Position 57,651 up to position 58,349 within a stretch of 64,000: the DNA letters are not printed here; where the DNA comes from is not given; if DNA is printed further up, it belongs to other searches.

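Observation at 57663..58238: Foreign gene with its own SD and terminators inserted between rplE (L5) and rpsN (S14)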

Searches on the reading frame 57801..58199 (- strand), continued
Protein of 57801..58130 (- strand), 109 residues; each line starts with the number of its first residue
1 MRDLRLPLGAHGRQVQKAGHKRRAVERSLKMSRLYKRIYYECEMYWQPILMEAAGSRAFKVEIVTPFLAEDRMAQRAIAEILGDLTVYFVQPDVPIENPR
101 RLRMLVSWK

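Call 95: find_encoding_contigs(protein=window:57804-58130:-, flank=3000, max_places=10)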
Protein window:57804-58130:- (109 aa): 5 contigs read that carry it; 4 places shown.
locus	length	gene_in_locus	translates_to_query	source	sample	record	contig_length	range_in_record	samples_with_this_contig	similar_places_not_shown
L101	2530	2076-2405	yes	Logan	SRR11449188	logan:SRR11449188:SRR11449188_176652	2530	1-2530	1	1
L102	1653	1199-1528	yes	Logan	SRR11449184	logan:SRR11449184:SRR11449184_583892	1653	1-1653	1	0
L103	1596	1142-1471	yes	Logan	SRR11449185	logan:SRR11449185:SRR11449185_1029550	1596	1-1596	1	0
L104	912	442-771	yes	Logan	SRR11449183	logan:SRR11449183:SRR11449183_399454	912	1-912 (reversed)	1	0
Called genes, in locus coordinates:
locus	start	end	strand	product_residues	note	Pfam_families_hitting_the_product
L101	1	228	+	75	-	?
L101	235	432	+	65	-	PF00831:Ribosomal_L29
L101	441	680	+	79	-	PF00366:Ribosomal_S17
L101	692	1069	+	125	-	PF00238:Ribosomal_L14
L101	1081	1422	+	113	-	PF00467:KOW, PF17136:ribosomal_L24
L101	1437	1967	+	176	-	PF00281:Ribosomal_L5, PF00673:Ribosomal_L5_C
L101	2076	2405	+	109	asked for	-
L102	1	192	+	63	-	?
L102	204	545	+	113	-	PF00467:KOW, PF17136:ribosomal_L24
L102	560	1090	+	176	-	PF00281:Ribosomal_L5, PF00673:Ribosomal_L5_C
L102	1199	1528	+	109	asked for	-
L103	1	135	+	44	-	?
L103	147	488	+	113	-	PF00467:KOW, PF17136:ribosomal_L24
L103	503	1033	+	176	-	PF00281:Ribosomal_L5, PF00673:Ribosomal_L5_C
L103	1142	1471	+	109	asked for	-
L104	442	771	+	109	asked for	-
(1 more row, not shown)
